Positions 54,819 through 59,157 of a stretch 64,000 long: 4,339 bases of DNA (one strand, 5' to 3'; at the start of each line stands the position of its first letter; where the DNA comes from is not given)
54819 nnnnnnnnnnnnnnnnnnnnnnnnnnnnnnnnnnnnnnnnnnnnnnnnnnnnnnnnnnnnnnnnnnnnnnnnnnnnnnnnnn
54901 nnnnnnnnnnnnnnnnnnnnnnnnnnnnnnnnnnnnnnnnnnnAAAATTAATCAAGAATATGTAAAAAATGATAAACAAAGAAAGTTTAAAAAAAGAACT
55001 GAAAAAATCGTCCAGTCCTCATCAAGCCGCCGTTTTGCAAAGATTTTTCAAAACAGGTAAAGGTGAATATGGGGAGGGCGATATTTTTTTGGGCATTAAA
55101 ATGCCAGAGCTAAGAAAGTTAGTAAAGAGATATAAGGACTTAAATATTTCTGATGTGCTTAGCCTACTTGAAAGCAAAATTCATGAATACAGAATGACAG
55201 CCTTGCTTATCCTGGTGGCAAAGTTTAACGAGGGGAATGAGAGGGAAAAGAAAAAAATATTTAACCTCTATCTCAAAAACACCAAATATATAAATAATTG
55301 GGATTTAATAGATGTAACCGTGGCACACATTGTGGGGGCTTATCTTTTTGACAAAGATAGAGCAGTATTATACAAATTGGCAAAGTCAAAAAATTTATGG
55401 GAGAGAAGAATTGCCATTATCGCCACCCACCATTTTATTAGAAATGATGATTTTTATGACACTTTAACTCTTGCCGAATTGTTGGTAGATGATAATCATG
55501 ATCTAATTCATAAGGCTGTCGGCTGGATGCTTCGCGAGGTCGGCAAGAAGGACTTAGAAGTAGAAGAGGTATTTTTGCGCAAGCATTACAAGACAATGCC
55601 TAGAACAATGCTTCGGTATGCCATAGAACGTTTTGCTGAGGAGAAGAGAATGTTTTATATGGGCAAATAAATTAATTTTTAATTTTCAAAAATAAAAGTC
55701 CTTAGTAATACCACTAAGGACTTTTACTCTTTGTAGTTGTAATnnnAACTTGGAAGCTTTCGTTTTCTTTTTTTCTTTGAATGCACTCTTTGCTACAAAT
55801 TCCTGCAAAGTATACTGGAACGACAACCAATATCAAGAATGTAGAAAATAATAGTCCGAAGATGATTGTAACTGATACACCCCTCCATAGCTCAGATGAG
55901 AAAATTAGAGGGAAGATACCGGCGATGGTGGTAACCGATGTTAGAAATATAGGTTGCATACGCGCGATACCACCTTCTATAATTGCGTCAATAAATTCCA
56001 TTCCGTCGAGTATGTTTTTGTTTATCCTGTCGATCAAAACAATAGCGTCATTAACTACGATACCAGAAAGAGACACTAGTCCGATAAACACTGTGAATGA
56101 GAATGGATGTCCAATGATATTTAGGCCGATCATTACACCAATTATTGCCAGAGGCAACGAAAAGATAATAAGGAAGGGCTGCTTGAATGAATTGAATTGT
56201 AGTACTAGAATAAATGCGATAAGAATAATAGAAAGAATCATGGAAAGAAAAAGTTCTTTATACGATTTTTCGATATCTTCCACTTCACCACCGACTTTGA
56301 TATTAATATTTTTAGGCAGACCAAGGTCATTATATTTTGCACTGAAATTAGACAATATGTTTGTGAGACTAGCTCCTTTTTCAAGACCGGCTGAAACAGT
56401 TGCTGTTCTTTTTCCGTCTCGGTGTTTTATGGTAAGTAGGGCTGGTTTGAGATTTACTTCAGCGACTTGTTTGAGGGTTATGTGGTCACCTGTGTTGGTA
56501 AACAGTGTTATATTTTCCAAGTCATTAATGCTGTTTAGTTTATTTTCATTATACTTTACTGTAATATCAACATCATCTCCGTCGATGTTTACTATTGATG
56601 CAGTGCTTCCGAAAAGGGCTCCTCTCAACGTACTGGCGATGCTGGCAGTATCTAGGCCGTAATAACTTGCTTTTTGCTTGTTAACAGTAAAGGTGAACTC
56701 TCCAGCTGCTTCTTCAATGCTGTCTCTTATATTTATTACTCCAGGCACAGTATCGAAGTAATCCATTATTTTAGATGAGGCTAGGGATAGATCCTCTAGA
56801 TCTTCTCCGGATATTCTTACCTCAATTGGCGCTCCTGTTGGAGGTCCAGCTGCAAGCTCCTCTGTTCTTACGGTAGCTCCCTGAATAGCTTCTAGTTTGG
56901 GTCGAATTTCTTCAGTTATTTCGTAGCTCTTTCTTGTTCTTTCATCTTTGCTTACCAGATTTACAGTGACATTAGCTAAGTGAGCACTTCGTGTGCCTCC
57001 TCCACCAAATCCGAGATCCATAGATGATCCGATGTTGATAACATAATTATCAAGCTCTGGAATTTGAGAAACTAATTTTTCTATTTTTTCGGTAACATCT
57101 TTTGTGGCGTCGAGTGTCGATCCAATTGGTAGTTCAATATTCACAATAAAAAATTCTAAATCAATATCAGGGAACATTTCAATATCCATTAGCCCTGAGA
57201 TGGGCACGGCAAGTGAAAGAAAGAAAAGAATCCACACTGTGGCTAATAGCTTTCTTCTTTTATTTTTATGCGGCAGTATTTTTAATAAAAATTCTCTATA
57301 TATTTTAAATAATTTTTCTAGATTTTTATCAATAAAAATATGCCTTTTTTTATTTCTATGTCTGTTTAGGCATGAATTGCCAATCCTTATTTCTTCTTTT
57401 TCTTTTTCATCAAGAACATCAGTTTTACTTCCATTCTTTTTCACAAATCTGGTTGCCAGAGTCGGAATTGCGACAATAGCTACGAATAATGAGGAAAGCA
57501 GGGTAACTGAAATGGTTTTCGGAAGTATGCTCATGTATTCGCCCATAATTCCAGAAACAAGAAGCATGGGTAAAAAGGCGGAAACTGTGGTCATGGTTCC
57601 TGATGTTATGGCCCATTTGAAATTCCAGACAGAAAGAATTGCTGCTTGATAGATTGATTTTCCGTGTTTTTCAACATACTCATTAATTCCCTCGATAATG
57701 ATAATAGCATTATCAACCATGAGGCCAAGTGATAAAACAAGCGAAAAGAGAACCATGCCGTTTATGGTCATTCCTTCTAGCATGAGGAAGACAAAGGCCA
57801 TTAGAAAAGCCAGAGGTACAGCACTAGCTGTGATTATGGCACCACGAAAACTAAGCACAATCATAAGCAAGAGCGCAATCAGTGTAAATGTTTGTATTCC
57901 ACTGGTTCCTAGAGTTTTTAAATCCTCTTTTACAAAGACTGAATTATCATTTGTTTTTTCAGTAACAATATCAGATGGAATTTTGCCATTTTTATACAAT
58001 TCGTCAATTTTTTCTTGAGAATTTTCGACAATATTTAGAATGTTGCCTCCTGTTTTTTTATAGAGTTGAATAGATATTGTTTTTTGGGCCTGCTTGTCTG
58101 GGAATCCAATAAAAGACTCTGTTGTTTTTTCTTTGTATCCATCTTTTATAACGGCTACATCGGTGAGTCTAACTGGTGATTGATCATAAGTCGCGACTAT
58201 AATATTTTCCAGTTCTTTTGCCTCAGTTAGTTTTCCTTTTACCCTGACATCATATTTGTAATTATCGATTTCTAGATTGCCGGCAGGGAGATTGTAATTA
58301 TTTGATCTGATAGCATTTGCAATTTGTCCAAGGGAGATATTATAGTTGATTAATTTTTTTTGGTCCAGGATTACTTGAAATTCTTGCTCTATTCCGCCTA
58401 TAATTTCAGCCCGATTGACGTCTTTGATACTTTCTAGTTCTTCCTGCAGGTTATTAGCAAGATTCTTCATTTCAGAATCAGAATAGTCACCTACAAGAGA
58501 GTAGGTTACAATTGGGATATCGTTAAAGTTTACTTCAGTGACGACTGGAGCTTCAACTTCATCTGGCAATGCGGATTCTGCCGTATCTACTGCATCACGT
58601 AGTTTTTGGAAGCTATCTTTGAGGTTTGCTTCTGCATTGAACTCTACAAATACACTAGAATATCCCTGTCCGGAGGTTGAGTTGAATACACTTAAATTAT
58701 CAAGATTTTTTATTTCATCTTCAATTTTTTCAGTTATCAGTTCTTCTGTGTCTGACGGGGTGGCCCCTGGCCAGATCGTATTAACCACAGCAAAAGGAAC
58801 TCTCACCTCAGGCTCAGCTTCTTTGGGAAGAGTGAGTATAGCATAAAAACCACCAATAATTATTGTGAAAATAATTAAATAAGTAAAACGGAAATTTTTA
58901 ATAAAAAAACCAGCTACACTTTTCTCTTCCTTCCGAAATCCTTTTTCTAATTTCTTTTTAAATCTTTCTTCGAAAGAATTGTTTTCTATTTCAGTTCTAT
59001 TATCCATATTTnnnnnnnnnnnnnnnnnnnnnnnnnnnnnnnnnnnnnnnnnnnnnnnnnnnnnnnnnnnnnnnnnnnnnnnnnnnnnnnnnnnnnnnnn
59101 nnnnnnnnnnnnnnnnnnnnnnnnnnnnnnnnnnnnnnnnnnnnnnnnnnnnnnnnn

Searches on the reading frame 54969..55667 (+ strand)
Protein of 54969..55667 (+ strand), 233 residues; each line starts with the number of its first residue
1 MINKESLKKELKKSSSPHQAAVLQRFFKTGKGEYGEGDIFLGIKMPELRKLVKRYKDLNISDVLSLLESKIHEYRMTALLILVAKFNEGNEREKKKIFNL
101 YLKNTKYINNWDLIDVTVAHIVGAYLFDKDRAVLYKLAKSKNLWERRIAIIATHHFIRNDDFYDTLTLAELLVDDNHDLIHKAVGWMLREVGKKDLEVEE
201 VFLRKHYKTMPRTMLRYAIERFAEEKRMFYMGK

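Call 53: search_protein_families(library=pfam, proteins=[window:54969-55667:+], max_evalue=0.001)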
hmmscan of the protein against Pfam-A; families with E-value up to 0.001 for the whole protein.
window:54969-55667:+ (233 aa): 1 family
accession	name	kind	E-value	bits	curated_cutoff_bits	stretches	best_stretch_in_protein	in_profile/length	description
PF08713.17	DNA_alkylation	-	1.6e-65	221.2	21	1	7-222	1-213/213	DNA alkylation repair enzyme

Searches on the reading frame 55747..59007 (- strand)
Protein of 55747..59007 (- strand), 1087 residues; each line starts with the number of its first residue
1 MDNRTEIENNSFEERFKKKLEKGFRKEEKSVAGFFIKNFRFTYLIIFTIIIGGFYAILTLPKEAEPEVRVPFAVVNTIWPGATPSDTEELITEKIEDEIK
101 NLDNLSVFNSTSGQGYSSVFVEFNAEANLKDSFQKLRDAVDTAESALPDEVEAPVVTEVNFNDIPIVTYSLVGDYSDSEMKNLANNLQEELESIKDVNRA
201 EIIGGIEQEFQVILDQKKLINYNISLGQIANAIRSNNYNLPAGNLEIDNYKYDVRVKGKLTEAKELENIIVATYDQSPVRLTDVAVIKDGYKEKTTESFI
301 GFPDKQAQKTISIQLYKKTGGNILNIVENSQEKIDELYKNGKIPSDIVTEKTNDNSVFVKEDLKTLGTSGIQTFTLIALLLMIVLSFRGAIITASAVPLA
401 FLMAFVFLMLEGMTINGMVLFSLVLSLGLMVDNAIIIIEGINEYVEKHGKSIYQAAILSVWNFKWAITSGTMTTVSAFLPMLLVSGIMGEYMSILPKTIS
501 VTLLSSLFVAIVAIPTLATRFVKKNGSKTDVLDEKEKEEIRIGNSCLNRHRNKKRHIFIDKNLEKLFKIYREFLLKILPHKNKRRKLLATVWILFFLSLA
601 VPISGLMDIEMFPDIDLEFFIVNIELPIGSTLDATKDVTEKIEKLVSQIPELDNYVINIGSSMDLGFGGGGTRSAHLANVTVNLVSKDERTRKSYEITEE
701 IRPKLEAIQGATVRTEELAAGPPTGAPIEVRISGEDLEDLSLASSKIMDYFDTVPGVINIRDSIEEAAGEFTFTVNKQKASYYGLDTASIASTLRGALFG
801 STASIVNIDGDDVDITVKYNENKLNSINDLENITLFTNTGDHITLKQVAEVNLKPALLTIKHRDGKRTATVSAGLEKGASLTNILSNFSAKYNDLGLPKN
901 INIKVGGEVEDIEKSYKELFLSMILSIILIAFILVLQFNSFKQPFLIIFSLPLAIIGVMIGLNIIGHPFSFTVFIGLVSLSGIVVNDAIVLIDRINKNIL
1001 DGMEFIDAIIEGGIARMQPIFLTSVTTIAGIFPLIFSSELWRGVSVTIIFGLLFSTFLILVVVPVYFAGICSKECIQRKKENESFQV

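Call 53: search_protein_families(library=pfam, proteins=[window:55747-59007:-], max_evalue=0.001)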
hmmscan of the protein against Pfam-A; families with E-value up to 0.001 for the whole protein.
window:55747-59007:- (1087 aa): 3 families
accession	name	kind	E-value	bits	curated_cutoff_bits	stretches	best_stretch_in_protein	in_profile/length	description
PF00873.25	ACR_tran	-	2.3e-181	605.4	28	1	32-1068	2-1018/1021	AcrB/AcrD/AcrF family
PF03176.21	MMPL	-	3.3e-06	26.7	20.5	1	898-1068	120-300/333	MMPL family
PF02355.23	SecD_SecF_C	-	1.5e-05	24.9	20.5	1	916-1056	30-172/189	Protein export membrane protein SecD/SecF, C-terminal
